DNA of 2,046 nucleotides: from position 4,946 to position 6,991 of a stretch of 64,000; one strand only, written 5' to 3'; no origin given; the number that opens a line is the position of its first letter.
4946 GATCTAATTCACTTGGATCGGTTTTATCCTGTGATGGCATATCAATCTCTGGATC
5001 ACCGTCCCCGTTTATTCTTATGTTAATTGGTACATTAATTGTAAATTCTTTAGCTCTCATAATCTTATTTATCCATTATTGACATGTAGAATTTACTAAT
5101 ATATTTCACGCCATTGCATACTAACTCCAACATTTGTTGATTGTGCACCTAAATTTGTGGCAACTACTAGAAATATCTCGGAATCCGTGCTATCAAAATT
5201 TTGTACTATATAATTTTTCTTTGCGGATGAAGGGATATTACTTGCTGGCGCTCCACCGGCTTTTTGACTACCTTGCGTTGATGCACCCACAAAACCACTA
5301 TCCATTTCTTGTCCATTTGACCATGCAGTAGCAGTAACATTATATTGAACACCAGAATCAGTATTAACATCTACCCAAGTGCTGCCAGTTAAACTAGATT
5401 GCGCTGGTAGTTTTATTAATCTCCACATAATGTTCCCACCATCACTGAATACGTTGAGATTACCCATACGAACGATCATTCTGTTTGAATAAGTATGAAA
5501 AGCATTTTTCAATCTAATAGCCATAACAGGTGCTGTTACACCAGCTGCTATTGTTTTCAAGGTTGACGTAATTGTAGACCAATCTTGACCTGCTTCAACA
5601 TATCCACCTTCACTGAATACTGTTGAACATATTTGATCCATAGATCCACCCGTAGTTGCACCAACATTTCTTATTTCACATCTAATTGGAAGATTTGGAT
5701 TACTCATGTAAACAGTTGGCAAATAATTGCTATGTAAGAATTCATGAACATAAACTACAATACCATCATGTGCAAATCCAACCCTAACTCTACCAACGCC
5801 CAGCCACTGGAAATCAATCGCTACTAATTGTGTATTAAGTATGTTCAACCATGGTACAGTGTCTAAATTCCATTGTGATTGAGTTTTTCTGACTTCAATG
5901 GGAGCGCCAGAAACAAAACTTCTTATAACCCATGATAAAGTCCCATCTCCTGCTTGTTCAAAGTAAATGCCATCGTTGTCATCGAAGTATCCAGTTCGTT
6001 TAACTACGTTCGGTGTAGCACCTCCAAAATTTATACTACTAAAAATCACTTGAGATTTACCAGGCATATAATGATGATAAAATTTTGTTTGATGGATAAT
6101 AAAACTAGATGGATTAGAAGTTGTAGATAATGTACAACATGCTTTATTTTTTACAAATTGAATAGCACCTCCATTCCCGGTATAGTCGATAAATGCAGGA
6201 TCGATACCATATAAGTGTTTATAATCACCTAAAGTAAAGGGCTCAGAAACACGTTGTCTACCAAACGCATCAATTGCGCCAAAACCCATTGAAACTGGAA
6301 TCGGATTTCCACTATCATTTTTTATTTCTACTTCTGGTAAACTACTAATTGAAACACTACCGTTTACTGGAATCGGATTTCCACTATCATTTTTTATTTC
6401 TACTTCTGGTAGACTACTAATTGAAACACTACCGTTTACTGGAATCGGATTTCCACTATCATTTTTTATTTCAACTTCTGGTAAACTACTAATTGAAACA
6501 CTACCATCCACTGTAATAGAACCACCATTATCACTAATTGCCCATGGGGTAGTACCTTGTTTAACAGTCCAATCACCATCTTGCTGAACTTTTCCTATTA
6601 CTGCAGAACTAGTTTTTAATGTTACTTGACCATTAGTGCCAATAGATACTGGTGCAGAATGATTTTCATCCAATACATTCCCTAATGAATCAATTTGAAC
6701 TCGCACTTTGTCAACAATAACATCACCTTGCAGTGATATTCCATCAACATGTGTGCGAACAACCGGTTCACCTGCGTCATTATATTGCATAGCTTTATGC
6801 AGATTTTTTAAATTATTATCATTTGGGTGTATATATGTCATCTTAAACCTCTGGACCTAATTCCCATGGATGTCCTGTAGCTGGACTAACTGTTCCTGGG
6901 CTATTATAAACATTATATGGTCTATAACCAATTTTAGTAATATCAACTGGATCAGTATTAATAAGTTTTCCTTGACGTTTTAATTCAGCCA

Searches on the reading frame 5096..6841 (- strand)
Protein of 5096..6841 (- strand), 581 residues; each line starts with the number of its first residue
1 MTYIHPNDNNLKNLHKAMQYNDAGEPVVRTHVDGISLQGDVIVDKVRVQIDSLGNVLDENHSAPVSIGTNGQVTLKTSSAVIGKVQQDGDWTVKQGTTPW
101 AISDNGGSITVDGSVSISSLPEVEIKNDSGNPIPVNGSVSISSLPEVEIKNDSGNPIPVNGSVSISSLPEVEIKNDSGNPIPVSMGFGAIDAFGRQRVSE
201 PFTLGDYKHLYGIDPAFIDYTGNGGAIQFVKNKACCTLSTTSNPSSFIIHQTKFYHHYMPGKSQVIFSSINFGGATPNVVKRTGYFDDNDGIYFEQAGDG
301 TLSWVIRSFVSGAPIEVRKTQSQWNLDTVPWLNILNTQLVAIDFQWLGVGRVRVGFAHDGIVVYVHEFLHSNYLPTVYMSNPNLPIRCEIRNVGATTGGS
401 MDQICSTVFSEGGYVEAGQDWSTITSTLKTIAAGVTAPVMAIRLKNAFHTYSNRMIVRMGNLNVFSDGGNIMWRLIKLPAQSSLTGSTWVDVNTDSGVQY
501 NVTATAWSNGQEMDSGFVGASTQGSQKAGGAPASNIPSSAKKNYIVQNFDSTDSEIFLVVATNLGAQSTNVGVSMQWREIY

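Call 10: search_protein_families(library=pfam, proteins=[window:5096-6841:-], max_evalue=0.001)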
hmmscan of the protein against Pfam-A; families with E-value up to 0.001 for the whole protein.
window:5096-6841:- (581 aa): 0 families

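Call 28: search_protein_families(library=phrogs, max_evalue=0.001, proteins=[window:5096-6841:-])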
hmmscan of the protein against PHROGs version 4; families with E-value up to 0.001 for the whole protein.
window:5096-6841:- (581 aa): 3 families
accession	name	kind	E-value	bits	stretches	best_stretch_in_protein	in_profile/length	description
phrog_1645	-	head and packaging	8.1e-101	339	1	190-581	51-440/440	virion structural protein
phrog_5838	-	head and packaging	1.6e-10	40.4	1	316-397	568-657/1106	virion structural protein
phrog_9224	-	unknown function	6.9e-05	23.1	0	105-129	180-204/299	-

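Call 80: search_dna_similar(query=window:5096-6841:-, collection=phages, mode=protein, max_rows=15)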
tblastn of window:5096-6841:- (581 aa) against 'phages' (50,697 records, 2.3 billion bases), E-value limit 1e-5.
Records with a match: 150; places in all: 152; records where one place covers at least 80% of the query: 0.
Best place of each record, by identity: <60% 150.
By first word of the organism name: Synechococcus 111; Cyanophage 24; Prochlorococcus 4; Puniceispirillum 2; uncultured 2; Caudoviricetes 2; Phage 1; Salicola 1; Virus 1; Rhodobacteraceae 1; and 1 more.
By host as written in the record: Synechococcus 86; Synechococcus sp. 13; - 12; Synechococcus sp. WH7803 11; Synechococcus sp. WH8102 6; Synechococcus sp. CB0101 3; Synechococcus sp. WH 8102 3; Synechococcus sp. KCZYC6 2; and 9 more.
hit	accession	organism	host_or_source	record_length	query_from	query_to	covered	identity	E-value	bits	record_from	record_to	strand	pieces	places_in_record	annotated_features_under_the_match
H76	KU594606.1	Cyanophage S-RIM32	Synechococcus sp.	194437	171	581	71%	50.2%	2e-126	415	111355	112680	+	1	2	hypothetical protein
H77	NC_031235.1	Cyanophage S-RIM32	Synechococcus sp.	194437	171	581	71%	50.2%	2e-126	415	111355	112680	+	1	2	virion structural protein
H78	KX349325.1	Cyanophage S-RIM12_W1_24_0910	Synechococcus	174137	179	580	69%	35.5%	1e-53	203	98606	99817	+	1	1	virion structural protein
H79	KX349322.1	Cyanophage S-RIM12_Sn_31_0910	Synechococcus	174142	179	580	69%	35.3%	2e-53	202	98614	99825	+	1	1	virion structural protein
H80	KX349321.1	Cyanophage S-RIM12_Sn_07_0910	Synechococcus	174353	179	580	69%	35.3%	2e-53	202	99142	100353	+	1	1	virion structural protein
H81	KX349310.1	Cyanophage S-RIM12 isolate RW_01_0310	Synechococcus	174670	179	580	69%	35.3%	2e-53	202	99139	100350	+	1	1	virion structural protein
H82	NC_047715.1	Cyanophage S-RIM12 isolate RW_01_0310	Synechococcus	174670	179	580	69%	35.3%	2e-53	202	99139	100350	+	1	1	virion structural protein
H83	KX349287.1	Synechococcus phage S-RIM8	Synechococcus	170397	159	580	73%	32.4%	4e-48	186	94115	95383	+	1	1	hypothetical protein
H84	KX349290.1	Synechococcus phage S-RIM8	Synechococcus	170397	159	580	73%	32.4%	4e-48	186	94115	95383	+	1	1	hypothetical protein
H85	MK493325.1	Synechococcus phage S-RIM8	Synechococcus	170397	159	580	73%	32.4%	4e-48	186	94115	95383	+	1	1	hypothetical protein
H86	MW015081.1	Synechococcus phage S-SRM01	Synechococcus sp. KCZYC6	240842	176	580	70%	33.6%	3e-53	202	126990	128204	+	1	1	hypothetical protein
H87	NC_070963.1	Synechococcus phage S-SRM01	Synechococcus sp. KCZYC6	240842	176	580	70%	33.6%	3e-53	202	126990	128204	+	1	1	virion structural protein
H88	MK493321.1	Cyanophage S-RIM4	Synechococcus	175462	176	580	70%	33.6%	5e-49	189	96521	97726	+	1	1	hypothetical protein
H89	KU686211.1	Synechococcus phage S-WAM2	Synechococcus sp.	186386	176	580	70%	33.4%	3e-47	184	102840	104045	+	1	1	hypothetical protein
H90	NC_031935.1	Synechococcus phage S-WAM2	Synechococcus sp.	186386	176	580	70%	33.4%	3e-47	184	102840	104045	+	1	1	virion structural protein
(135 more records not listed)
